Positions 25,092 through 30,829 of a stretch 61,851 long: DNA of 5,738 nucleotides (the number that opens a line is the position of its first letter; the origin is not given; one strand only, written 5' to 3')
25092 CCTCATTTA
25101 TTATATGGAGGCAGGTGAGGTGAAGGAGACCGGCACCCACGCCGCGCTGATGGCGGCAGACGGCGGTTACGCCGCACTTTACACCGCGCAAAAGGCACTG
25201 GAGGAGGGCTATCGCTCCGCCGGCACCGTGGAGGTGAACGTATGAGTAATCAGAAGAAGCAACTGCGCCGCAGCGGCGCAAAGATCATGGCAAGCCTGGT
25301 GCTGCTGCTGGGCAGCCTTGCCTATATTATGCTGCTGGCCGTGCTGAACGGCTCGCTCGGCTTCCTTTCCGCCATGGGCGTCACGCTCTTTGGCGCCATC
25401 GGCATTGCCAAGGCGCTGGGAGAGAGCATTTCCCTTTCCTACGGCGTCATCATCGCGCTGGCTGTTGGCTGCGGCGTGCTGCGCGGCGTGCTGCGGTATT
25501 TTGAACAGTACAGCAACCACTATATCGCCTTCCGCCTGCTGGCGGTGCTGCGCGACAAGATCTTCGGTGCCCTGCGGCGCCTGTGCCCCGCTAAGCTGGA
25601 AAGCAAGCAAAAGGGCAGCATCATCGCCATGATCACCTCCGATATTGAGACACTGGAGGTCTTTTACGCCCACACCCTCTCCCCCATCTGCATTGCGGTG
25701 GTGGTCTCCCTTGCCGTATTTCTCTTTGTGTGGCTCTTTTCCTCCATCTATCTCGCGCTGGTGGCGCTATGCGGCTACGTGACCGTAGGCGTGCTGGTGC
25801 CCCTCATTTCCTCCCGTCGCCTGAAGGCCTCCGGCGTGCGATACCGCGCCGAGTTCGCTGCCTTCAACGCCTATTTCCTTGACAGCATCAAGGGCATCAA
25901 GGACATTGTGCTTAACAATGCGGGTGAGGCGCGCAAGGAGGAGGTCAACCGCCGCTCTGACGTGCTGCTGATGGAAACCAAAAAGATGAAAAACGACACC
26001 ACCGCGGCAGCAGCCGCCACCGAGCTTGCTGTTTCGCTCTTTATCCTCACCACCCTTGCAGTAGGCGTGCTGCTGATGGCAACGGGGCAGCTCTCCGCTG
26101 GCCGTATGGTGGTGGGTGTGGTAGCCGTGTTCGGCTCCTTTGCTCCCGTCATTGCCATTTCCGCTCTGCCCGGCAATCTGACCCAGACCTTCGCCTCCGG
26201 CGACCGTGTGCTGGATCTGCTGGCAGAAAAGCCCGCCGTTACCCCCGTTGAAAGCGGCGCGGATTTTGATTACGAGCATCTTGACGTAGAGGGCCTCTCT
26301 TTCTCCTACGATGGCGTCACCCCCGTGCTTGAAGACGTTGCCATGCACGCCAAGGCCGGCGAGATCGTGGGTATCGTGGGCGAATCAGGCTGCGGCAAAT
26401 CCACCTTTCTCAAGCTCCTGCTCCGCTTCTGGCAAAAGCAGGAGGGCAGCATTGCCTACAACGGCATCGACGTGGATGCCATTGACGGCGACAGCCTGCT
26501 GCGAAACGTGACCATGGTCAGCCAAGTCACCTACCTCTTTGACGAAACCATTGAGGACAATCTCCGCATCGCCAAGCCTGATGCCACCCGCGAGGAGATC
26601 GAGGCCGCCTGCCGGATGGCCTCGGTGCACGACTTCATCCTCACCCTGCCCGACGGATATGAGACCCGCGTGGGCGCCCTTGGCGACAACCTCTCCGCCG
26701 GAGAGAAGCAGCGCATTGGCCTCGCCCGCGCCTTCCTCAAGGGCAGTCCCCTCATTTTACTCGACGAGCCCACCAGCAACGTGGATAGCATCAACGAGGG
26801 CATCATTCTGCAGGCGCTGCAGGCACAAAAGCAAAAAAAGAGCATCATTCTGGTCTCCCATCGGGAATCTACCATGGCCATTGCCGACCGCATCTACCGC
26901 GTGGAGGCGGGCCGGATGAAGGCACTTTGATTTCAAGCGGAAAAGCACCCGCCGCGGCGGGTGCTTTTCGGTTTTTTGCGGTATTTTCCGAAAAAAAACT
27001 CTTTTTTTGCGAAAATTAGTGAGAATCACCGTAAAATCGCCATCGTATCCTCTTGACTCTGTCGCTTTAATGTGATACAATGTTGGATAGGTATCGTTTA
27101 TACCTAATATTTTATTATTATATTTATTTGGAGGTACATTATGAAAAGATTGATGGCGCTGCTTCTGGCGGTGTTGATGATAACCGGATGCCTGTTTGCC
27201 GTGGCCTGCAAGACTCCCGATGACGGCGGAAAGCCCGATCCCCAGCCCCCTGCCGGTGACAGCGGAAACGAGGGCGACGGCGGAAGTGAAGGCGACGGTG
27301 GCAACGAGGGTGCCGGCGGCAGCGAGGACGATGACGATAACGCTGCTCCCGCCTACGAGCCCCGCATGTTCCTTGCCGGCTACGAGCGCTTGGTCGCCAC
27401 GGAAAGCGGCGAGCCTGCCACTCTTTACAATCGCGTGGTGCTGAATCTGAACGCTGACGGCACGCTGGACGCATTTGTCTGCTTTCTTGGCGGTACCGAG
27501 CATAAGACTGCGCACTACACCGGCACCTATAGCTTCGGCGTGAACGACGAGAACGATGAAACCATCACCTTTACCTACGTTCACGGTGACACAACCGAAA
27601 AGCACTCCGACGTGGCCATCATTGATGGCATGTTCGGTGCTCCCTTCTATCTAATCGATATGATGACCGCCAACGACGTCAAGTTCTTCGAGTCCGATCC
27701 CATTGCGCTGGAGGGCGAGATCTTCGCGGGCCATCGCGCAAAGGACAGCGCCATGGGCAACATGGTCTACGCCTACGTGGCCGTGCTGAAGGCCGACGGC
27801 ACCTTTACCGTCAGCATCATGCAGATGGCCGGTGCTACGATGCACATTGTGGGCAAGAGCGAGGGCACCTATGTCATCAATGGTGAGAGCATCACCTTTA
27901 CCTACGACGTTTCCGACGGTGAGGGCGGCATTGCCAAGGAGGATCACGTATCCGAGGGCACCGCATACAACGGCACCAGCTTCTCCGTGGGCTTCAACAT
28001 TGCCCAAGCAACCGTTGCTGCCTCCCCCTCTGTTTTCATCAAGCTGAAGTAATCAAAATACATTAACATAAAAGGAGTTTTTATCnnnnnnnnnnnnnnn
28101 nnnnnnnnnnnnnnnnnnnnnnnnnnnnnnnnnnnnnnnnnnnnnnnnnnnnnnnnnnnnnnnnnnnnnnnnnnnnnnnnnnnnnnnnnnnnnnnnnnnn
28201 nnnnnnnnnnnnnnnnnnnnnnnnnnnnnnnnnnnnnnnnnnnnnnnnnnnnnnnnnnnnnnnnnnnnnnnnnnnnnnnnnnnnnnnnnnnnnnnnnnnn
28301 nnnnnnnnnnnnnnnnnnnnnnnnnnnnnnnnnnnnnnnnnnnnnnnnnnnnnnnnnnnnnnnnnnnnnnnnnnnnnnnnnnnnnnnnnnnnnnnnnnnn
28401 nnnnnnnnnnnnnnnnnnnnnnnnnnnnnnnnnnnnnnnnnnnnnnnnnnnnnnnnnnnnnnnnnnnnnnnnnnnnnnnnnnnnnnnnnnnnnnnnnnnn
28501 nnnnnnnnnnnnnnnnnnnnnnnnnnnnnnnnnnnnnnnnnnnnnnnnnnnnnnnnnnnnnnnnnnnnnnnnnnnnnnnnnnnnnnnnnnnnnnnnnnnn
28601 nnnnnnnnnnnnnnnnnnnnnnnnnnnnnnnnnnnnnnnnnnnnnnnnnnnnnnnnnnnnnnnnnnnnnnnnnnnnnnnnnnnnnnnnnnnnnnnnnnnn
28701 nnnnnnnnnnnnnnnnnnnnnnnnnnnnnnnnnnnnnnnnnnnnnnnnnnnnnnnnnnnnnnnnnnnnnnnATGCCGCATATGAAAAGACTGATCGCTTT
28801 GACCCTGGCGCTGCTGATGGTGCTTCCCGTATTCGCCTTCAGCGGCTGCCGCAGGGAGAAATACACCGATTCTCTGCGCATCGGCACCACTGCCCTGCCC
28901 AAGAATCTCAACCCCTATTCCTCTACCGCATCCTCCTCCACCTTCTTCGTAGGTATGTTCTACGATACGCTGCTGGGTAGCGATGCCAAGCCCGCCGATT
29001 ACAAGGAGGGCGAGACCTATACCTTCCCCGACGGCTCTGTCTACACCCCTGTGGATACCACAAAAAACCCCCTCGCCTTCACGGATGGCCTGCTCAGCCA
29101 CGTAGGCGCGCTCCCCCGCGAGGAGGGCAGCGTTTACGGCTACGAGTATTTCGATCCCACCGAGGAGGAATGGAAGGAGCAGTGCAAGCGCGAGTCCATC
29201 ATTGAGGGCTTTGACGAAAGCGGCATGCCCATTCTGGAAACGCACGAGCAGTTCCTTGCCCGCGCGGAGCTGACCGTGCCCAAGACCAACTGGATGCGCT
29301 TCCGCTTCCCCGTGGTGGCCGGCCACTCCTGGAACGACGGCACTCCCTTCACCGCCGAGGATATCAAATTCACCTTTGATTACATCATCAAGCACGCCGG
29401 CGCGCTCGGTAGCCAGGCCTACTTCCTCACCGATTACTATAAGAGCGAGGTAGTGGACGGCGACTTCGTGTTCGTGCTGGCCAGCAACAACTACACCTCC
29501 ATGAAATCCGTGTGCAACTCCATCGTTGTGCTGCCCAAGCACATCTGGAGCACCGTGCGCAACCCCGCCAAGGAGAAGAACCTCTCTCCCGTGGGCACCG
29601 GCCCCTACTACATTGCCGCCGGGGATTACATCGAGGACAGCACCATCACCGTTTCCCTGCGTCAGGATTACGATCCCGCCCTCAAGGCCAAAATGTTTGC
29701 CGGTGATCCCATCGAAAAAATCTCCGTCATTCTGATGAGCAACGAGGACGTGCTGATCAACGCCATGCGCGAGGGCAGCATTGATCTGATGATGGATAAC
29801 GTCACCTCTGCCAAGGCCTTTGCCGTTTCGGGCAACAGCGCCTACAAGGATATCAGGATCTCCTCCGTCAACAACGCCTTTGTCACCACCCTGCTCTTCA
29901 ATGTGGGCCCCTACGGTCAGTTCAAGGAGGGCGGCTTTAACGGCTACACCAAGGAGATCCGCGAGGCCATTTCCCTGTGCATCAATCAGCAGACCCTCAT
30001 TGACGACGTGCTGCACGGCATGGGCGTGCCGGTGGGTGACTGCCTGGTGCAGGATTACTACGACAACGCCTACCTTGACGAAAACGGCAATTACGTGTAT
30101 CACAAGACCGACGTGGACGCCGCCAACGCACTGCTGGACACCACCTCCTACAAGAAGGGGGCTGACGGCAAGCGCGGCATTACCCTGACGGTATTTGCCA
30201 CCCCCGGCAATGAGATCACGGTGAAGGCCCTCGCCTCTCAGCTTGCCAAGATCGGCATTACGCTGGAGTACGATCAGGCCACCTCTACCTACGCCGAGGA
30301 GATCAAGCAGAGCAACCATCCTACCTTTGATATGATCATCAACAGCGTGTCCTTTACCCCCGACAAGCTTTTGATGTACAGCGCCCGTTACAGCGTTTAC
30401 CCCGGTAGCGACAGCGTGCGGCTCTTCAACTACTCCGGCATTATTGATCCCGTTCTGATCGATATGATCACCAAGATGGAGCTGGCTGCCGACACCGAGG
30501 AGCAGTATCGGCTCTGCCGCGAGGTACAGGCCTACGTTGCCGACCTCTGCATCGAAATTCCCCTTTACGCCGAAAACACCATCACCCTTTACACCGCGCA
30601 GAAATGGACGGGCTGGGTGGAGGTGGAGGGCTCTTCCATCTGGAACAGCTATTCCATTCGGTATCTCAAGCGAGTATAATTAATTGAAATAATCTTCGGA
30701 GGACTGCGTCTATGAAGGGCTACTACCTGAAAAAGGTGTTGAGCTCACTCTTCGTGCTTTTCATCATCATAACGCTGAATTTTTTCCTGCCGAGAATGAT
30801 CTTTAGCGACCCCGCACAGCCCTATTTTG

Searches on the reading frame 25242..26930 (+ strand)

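Call 23: search_protein_families(library=pfam, proteins=[window:25242-26930:+], max_evalue=0.001)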
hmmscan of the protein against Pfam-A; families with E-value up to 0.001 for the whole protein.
window:25242-26930:+ (562 aa): 4 families
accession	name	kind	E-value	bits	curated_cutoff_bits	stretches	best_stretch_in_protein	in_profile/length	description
PF00005.33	ABC_tran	-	6.4e-30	105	25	1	363-512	1-137/137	ABC transporter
PF00664.28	ABC_membrane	-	5.9e-18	66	28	1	27-294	2-265/274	ABC transporter transmembrane region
PF02463.25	SMC_N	-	4.2e-09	36.6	40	1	395-556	102-213/220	RecF/RecN/SMC N terminal domain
PF13304.12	AAA_21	-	5.9e-05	23.7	27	0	375-442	1-71/304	AAA domain, putative AbiEii toxin, Type IV TA system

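Call 66: search_protein_families(library=ncbifam, proteins=[window:25242-26930:+], max_evalue=0.00001)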
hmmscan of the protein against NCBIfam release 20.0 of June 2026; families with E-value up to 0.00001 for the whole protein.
window:25242-26930:+ (562 aa): 183 families (the best 25 are shown)
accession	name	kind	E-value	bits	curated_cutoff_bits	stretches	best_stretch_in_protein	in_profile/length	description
TIGR02868.1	CydC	equivalog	5.4e-99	332.2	329.05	1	30-541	15-529/530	thiol reductant ABC exporter subunit CydC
NF008364.0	PRK11160.1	equivalog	1.6e-85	287.8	630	1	21-559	18-552/575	heme ABC transporter ATP-binding protein/permease CydC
TIGR02857.1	CydD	equivalog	2.3e-85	287.6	435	1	27-553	6-528/529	thiol reductant ABC exporter subunit CydD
TIGR02203.1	MsbA_lipidA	equivalog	1.2e-75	255.1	602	1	73-559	60-546/572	lipid A export permease/ATP-binding protein MsbA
TIGR02204.1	MsbA_rel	hypoth_equivalog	3.8e-73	247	780.4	1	53-559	47-552/576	ABC transporter, permease/ATP-binding protein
NF045513.1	HepA_fam_ABC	equivalog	1.2e-72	245.3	725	1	74-559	101-586/610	heterocyst formation ABC transporter subunit HepA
TIGR03375.1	type_I_sec_LssB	subfamily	4.5e-72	243.4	693.1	1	64-559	190-679/696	type I secretion system permease/ATPase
NF052233.1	CphA_assoc_ABC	equivalog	3.4e-64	217.5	880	1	70-559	232-720/766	cyanophycin metabolism-associated ABC transporter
NF008381.0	PRK11176.1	equivalog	8.5e-64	215.9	867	1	73-559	70-556/582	lipid A ABC transporter ATP-binding protein/permease MsbA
NF010178.0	PRK13657.1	equivalog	1.3e-63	215.4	733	1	122-559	110-547/588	glucan ABC transporter ATP-binding protein/ permease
TIGR01846.1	type_I_sec_HlyB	subfamily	8.6e-63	212.7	725.55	1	80-559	191-669/694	type I secretion system permease/ATPase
TIGR01842.1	type_I_sec_PrtD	subfamily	9.6e-62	209.2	510.15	1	72-561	50-533/544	type I secretion system permease/ATPase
NF008055.0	PRK10789.1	equivalog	1.1e-61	209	845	1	23-558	19-547/590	SmdA family multidrug ABC transporter permease/ATP-binding protein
NF008379.0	PRK11174.1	equivalog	2.1e-57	195.1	684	1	69-559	64-561/588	heme ABC transporter permease/ATP-binding protein CydD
TIGR03796.1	NHLM_micro_ABC1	equivalog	1.5e-56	192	853.3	1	14-559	140-689/710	NHLP family bacteriocin export ABC transporter peptidase/permease/ATPase subunit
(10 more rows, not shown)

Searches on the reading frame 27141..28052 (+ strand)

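Call 23: search_protein_families(library=pfam, proteins=[window:27141-28052:+], max_evalue=0.001)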
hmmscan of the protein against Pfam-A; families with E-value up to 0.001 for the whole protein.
window:27141-28052:+ (303 aa): 1 family
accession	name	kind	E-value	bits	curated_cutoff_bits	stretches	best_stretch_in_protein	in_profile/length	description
PF13648.12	Lipocalin_4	-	0.00072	20.8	22.4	0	212-261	26-70/89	Lipocalin-like domain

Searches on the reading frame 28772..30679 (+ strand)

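Call 23: search_protein_families(library=pfam, proteins=[window:28772-30679:+], max_evalue=0.001)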
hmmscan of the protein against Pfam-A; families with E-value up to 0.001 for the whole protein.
window:28772-30679:+ (635 aa): 1 family
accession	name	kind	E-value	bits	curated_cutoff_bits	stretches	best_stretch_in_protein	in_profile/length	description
PF00496.27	SBP_bac_5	-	2.8e-39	135.7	32.4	1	183-529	25-349/368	Bacterial extracellular solute-binding proteins, family 5 Middle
